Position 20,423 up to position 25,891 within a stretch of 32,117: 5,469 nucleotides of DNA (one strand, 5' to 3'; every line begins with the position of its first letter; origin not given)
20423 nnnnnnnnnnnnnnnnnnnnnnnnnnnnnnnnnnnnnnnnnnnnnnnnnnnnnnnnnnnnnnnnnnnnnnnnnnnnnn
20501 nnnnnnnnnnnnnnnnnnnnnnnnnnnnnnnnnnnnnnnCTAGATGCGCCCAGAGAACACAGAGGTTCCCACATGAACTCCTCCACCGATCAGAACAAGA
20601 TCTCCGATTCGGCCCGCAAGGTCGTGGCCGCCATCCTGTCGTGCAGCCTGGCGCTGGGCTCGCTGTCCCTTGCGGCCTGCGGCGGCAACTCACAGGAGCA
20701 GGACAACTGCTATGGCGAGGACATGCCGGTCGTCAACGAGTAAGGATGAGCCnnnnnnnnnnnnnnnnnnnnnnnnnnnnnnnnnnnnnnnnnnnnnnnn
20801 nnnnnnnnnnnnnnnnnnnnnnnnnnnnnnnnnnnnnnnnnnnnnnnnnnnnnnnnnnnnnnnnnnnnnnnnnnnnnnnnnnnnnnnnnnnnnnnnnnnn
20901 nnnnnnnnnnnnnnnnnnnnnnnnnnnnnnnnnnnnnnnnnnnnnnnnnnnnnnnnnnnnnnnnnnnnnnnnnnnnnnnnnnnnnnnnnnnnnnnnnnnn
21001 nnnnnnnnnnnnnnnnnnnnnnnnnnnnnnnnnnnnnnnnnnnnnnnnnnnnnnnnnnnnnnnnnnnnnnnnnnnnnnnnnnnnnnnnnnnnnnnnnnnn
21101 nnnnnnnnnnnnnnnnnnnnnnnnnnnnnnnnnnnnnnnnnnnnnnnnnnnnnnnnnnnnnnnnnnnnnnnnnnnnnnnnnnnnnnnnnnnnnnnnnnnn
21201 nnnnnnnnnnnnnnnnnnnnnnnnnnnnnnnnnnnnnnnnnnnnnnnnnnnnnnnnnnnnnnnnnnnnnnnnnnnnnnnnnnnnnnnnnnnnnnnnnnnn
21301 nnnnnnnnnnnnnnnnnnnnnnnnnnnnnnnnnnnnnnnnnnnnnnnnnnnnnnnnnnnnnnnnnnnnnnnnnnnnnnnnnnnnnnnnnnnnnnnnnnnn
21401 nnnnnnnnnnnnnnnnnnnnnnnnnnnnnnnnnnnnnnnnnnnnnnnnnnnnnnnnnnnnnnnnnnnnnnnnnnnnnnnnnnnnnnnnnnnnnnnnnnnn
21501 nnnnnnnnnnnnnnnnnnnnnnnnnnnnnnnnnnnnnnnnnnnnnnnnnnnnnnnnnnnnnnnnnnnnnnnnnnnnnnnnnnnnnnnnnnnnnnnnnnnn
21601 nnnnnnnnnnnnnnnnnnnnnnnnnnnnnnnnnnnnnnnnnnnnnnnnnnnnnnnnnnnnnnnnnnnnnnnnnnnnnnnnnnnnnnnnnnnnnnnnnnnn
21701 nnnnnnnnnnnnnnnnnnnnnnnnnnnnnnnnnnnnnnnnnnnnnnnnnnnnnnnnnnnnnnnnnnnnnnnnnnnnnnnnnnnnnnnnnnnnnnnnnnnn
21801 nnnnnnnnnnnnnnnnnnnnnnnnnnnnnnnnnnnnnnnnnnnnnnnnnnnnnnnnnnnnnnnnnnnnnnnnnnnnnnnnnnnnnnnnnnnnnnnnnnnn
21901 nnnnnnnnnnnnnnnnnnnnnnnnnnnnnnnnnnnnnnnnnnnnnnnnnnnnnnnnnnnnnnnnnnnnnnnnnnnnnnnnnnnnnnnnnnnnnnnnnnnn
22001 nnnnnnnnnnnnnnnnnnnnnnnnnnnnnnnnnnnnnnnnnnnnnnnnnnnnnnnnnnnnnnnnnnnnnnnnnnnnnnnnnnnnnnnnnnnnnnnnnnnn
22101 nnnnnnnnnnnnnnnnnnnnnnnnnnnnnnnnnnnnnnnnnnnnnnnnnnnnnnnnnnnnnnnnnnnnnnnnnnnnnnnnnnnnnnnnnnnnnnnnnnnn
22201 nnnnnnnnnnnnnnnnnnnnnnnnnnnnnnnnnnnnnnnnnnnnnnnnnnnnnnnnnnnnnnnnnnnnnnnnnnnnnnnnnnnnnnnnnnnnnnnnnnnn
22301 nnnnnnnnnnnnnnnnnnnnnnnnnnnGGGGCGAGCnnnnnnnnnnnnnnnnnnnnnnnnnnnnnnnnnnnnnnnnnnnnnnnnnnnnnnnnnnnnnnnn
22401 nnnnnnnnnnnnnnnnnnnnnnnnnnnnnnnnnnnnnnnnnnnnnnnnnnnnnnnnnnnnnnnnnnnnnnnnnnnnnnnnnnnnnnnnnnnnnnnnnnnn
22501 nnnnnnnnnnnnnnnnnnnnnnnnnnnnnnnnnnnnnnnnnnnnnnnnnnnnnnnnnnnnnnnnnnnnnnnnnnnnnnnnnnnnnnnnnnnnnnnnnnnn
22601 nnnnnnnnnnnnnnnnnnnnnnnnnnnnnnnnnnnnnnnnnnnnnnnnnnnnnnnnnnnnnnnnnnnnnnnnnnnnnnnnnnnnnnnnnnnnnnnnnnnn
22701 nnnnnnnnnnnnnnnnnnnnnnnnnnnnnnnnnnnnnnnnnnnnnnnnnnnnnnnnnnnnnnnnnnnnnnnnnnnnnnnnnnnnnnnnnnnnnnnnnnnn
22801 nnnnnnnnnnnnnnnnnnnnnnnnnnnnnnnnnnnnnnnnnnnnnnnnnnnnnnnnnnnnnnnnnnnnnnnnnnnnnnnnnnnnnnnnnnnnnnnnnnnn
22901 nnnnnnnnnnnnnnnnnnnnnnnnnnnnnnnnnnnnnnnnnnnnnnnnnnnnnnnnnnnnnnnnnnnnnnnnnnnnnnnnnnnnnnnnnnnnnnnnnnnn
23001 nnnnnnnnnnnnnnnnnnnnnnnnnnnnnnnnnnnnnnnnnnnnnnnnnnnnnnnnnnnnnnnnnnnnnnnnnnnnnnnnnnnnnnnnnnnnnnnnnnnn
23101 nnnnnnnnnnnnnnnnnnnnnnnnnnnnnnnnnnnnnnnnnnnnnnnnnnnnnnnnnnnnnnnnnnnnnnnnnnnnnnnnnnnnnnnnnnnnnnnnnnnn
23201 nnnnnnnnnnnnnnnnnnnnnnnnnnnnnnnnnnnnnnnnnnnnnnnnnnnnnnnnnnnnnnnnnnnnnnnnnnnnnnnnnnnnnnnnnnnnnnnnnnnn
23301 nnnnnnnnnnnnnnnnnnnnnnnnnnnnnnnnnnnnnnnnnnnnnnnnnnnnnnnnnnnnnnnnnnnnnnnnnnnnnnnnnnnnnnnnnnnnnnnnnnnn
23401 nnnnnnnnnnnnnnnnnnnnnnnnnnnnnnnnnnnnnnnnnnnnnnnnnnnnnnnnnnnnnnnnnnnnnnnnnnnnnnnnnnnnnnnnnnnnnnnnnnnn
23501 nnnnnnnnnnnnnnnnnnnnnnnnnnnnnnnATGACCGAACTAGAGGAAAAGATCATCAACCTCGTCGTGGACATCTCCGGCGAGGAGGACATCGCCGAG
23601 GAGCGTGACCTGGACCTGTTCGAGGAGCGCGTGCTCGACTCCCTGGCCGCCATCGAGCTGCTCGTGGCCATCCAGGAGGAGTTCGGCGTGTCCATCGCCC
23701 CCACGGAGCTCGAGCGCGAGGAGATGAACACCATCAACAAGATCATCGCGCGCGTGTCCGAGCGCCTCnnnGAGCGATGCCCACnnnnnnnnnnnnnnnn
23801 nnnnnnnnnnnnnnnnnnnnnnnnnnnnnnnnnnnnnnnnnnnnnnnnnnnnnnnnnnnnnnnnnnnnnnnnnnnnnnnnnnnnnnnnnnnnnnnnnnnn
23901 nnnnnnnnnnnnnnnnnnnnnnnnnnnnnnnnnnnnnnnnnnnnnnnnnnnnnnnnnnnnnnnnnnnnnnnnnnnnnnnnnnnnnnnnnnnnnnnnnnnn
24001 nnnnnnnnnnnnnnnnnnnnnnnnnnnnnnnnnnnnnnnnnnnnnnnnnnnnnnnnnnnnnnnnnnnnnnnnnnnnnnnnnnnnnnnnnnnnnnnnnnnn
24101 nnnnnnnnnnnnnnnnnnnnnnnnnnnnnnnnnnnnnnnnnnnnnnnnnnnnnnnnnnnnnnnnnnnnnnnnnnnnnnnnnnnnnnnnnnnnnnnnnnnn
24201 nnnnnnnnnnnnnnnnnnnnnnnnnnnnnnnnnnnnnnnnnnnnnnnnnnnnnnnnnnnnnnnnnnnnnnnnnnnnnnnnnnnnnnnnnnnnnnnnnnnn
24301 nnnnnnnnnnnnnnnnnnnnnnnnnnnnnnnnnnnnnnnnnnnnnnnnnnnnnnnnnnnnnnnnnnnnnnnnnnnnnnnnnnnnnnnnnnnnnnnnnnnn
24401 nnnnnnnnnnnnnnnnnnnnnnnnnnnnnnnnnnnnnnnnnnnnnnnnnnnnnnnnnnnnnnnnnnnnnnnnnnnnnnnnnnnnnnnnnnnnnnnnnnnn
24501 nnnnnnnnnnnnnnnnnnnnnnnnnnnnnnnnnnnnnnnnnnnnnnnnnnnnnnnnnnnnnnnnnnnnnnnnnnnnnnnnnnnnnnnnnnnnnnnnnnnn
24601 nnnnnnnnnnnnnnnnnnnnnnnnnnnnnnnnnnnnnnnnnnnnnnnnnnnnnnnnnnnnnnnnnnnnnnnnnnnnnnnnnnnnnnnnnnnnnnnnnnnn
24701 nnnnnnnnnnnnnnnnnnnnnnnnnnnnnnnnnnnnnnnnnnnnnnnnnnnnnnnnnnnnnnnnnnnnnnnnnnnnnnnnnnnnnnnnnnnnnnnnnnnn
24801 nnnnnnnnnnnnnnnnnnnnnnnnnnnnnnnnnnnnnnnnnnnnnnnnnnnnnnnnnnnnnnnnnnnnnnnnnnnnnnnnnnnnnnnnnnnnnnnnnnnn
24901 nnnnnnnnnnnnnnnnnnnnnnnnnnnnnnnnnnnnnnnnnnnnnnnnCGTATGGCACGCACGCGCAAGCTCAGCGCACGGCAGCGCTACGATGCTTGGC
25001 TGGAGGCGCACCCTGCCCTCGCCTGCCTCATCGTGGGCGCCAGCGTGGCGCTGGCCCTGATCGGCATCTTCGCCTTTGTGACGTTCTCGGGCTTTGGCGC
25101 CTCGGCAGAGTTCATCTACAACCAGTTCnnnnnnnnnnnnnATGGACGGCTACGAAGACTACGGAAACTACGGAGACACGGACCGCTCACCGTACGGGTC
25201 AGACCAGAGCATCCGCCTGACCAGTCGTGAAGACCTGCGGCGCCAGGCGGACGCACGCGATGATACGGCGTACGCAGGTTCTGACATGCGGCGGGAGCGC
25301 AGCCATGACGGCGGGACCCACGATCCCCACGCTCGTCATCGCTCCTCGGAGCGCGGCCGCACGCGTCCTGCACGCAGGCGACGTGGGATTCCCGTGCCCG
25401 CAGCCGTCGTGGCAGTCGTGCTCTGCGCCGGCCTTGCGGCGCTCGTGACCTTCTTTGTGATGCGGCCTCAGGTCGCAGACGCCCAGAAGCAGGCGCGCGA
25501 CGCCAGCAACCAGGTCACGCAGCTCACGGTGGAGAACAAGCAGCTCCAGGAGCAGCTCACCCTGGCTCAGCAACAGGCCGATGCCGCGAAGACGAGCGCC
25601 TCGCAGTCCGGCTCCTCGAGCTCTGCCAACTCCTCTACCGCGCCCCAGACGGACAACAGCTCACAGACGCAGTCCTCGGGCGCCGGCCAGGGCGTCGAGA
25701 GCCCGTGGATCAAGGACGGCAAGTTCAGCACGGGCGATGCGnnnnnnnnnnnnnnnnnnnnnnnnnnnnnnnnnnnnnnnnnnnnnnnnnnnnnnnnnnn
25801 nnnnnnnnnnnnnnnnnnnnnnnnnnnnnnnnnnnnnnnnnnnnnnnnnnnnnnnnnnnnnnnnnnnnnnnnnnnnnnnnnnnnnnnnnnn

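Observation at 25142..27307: The dlt operon is extended by a transglutaminase-like membrane protein and an AAA_28-CYTH fusion protein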

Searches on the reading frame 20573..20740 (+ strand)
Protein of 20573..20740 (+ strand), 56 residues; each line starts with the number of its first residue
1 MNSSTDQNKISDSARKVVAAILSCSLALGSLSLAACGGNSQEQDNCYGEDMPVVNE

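Call 63: search_protein_families(library=pfam, proteins=[window:20573-20740:+], max_evalue=0.01)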
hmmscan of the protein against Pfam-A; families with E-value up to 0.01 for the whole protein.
window:20573-20740:+ (56 aa): 0 families

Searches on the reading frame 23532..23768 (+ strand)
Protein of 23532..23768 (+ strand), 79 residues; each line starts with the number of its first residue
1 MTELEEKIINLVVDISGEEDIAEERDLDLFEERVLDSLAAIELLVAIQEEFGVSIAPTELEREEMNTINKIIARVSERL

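Call 8: search_protein_families(library=ncbifam, proteins=[window:23532-23768:+], max_evalue=1)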
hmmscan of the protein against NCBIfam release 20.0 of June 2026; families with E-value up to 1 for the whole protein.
window:23532-23768:+ (79 aa): 18 families
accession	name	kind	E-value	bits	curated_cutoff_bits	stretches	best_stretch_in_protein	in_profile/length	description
NF003464.0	PRK05087.1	equivalog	5.4e-21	74.4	68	1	3-77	2-76/78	D-alanine--poly(phosphoribitol) ligase subunit DltC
TIGR01688.1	dltC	equivalog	1.2e-17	63.8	52.35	1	6-77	2-73/73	D-alanine--poly(phosphoribitol) ligase subunit 2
NF058660.1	cispen_ACP_AmcB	equivalog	3.4e-07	30.4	80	1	11-77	14-77/80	cispentacin biosynthesis acyl carrier protein AmcB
TIGR00517.1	acyl_carrier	equivalog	7.7e-06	25.7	70.45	1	2-77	2-75/77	acyl carrier protein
NF005480.0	PRK07081.1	equivalog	8.6e-06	25.6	72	1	20-75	21-73/83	acyl carrier protein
NF002148.0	PRK00982.1-2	subfamily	9.8e-06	25.3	71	1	2-77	3-76/79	acyl carrier protein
NF003757.0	PRK05350.1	equivalog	1.6e-05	25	65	1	19-77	24-78/83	acyl carrier protein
NF052616.1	ACP_for_OlsHI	equivalog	7.2e-05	23.1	130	1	24-77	26-79/83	ornithine lipid biosynthesis acyl carrier protein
NF002149.0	PRK00982.1-3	equivalog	0.00015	21.7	106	1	1-76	1-74/78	acyl carrier protein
NF002151.0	PRK00982.1-5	equivalog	0.00017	21.6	92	1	1-76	1-74/78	acyl carrier protein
NF009104.0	PRK12449.1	equivalog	0.00041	20.2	70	1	3-79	5-79/80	acyl carrier protein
NF006031.0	PRK08172.1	equivalog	0.0005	20.7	76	1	28-79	29-78/82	acyl carrier protein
NF002147.0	PRK00982.1-1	equivalog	0.001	18.8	84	1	7-75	11-77/83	acyl carrier protein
TIGR04069.1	ocin_ACP_rel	hypoth_equivalog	0.0015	18.9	70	1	41-72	43-74/77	peptide maturation system acyl carrier-related protein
NF002150.0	PRK00982.1-4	subfamily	0.005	17.1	66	1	9-78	11-78/80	acyl carrier protein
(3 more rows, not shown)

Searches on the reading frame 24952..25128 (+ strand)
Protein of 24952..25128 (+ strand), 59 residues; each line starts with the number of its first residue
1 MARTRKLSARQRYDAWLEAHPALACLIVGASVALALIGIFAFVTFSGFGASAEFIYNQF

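Call 5: search_protein_families(library=pfam, proteins=[window:24952-25128:+], max_evalue=0.01)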
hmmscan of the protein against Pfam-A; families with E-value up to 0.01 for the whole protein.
window:24952-25128:+ (59 aa): 1 family
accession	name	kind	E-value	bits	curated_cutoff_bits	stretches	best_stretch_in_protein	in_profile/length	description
PF25799.1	prePAAR_I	-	0.0096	16.6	25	1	19-50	13-45/57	Class I prePAAR effector Rhs1 motif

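Call 8: search_protein_families(library=ncbifam, proteins=[window:24952-25128:+], max_evalue=1)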
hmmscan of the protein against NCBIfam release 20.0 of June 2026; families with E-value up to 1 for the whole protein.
window:24952-25128:+ (59 aa): 0 families

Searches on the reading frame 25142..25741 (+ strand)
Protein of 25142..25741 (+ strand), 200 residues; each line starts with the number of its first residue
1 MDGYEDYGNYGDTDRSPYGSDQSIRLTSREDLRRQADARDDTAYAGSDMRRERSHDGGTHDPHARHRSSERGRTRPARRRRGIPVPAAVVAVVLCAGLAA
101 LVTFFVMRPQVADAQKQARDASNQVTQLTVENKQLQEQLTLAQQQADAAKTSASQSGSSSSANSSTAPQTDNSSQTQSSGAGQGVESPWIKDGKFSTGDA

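Call 7: search_protein_families(library=pfam, proteins=[window:25142-25741:+], max_evalue=10)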
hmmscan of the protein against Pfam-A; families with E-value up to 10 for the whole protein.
window:25142-25741:+ (200 aa): 20 families
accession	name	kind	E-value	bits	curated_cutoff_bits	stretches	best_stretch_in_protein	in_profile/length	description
PF00813.25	FliP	-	0.0033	17.8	26.9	1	91-141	40-94/191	FliP family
PF10226.14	CCDC85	-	0.0037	17.4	23.8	1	106-181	104-186/192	CCDC85 family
PF10211.14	Ax_dynein_light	-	0.012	16.1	26.4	1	103-160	107-163/187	Axonemal dynein light chain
PF13851.11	GAS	-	0.012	15.5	32.3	1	109-156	33-80/200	Growth-arrest specific micro-tubule binding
PF14221.11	DUF4330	-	0.022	15.3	27.6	1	89-180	20-109/167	Domain of unknown function (DUF4330)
PF25785.1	TPR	-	0.041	14.6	27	1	111-162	16-67/110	Nucleoprotein TPR-like domain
PF06156.18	YabA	-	0.049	14.7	30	1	109-156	22-69/103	Initiation control protein YabA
PF11992.13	TgpA_N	-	0.061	12.8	30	1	67-147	146-220/333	TgpA N-terminal domain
PF04871.18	Uso1_p115_C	-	0.088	13.5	28.4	1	110-151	30-74/121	Uso1 / p115 like vesicle tethering protein, C terminal region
PF18967.5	PycTM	-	0.15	12.9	27.2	1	84-150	8-77/107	Pycsar effector protein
PF02487.23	CLN3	-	0.2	11.1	31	1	89-158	147-217/395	CLN3 protein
PF05103.18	DivIVA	-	0.22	11.9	28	1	112-159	42-89/131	DivIVA protein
PF10726.14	DUF2518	-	0.29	11.2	25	1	90-153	45-110/145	Protein of function (DUF2518)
PF24871.1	Piezo_TM1-24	-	0.39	9.5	28.8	1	93-175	296-377/682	Piezo TM1-24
PF06305.16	LapA_dom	-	0.42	11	28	1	89-131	20-62/64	Lipopolysaccharide assembly protein A domain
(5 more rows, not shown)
